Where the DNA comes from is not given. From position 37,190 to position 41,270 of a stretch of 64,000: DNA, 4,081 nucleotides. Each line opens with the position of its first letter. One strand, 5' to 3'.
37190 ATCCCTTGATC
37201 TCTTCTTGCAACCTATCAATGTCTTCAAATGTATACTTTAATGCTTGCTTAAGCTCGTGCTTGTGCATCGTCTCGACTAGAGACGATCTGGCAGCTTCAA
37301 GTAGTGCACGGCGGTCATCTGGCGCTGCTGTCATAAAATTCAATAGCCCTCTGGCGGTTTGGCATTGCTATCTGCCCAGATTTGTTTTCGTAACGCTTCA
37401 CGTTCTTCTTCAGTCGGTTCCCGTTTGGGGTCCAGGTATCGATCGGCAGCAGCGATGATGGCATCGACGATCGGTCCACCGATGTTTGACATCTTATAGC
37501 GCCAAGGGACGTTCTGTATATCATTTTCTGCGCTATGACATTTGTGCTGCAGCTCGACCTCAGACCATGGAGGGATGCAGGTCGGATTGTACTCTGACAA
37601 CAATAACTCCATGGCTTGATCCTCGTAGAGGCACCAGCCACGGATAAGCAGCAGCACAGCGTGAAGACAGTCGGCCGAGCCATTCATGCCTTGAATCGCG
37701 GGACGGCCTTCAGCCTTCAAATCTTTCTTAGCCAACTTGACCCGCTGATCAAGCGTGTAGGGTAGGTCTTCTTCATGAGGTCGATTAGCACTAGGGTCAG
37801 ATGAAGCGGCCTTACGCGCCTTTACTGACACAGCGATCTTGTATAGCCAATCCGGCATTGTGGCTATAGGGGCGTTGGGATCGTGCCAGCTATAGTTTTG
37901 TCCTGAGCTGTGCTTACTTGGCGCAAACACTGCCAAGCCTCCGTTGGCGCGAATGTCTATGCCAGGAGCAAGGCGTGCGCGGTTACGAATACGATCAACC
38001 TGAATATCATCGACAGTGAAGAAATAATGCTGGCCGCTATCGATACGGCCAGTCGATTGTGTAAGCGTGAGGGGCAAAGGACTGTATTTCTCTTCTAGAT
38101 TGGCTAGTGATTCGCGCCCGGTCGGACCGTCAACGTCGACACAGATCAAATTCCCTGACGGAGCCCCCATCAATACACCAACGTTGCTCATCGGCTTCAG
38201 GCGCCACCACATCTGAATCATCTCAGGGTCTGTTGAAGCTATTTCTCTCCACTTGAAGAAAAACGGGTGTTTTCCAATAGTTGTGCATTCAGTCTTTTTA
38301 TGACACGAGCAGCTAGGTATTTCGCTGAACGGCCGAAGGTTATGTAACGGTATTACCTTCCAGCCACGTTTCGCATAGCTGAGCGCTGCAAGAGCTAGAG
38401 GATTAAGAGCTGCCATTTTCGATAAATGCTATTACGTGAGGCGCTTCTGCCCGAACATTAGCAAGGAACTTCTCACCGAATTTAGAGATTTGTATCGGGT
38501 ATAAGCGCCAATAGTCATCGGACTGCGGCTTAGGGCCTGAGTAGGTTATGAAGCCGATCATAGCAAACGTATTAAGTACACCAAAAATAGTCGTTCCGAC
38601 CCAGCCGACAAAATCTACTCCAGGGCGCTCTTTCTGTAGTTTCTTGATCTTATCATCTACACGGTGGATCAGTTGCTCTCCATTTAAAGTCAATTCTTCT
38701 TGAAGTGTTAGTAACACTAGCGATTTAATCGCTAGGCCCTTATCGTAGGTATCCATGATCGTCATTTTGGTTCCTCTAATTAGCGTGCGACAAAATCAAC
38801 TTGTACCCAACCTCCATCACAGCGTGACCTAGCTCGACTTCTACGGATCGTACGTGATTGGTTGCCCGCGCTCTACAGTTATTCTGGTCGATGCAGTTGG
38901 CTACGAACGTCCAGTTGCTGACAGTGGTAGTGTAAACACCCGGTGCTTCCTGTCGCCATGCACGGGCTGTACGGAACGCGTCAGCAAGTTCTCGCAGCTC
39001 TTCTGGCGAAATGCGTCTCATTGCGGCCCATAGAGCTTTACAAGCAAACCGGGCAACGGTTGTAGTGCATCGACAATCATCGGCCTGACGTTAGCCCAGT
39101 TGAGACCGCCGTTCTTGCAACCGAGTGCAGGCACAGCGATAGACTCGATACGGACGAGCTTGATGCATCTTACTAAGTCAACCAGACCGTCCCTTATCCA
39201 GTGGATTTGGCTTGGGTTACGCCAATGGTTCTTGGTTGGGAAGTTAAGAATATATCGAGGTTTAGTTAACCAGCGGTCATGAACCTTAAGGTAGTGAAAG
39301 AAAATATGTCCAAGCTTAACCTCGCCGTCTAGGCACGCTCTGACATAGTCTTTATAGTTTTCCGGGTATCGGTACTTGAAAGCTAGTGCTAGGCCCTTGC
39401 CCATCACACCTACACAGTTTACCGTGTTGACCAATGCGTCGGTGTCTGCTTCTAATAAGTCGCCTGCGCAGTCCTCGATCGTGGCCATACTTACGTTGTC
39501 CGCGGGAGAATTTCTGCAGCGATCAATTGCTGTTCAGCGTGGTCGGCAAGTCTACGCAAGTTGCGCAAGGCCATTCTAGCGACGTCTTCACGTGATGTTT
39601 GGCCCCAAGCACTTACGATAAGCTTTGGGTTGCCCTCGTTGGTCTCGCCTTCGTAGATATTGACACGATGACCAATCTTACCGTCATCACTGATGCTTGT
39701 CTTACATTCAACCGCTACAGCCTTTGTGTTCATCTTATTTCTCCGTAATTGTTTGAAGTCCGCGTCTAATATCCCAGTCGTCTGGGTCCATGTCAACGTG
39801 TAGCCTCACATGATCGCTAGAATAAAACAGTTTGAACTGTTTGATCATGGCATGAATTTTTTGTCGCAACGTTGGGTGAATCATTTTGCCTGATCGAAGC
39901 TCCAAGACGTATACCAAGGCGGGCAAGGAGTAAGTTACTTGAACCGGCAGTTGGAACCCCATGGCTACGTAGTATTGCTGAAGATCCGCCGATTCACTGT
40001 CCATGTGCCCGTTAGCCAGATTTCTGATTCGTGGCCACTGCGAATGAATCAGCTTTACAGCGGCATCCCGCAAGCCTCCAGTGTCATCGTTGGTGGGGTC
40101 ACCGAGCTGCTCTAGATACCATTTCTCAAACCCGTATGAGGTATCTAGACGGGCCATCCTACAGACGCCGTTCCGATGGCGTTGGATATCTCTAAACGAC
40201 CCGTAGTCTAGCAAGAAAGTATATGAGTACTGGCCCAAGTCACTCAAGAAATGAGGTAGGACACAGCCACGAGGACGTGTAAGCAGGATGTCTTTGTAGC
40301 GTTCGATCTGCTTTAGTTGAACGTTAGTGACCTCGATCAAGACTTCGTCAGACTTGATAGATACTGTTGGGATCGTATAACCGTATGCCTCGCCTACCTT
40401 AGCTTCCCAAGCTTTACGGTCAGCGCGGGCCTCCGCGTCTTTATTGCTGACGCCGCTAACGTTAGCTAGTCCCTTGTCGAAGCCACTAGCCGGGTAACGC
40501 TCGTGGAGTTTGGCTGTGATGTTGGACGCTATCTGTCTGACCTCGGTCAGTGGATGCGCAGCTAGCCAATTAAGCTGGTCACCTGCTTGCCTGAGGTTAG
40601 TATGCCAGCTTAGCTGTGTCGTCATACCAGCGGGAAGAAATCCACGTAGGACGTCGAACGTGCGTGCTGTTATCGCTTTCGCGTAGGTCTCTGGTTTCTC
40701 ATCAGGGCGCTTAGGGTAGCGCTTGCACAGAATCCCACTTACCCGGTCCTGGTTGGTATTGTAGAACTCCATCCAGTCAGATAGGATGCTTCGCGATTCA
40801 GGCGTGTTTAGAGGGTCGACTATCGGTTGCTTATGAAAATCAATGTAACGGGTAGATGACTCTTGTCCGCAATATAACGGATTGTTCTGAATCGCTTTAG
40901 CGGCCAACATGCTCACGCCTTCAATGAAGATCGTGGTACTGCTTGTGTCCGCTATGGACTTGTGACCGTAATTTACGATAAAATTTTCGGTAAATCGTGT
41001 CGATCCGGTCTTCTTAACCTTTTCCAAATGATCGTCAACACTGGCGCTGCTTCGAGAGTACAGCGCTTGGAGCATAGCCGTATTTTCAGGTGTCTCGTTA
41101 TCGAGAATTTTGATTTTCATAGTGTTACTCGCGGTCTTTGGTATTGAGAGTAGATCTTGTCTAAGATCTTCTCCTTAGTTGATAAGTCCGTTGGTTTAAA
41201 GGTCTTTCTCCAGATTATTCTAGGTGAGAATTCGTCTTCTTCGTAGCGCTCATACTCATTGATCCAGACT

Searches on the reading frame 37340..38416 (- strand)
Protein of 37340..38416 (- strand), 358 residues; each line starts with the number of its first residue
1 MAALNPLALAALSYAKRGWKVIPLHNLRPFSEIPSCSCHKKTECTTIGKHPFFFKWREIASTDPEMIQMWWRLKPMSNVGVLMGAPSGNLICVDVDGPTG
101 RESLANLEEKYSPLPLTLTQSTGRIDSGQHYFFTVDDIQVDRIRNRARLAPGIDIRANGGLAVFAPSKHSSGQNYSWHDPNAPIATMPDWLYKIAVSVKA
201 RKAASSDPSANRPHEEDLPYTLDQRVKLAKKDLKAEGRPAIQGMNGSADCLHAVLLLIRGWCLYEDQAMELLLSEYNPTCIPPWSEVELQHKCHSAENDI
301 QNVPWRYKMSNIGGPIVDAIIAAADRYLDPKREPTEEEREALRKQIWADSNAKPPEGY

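Call 16: search_protein_families(library=phrogs, proteins=[window:37340-38416:-], max_evalue=0.00001)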
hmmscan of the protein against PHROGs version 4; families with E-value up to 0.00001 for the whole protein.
window:37340-38416:- (358 aa): 5 families
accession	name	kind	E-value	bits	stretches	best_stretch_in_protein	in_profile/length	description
phrog_1156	-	DNA, RNA and nucleotide metabolism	2.6e-32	113.3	1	4-238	10-222/855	DNA primase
phrog_5852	-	DNA, RNA and nucleotide metabolism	8.3e-25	88.5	1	7-190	66-240/242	DNA polymerase/primase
phrog_695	-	DNA, RNA and nucleotide metabolism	1.7e-15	57.9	1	10-217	11-199/704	DNA polymerase/primase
phrog_5177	-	DNA, RNA and nucleotide metabolism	2e-12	46.9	1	9-178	22-170/876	DNA polymerase/primase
phrog_906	-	DNA, RNA and nucleotide metabolism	2.2e-12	47.6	1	59-212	87-259/872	DNA polymerase/primase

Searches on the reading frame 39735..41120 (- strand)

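Call 16: search_protein_families(library=phrogs, proteins=[window:39735-41120:-], max_evalue=0.00001)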
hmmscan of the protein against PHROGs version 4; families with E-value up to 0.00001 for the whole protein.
window:39735-41120:- (461 aa): 1 family
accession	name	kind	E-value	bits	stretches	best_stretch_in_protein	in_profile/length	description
phrog_36506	-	DNA, RNA and nucleotide metabolism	2e-11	44.1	1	15-172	39-192/491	thymidylate synthase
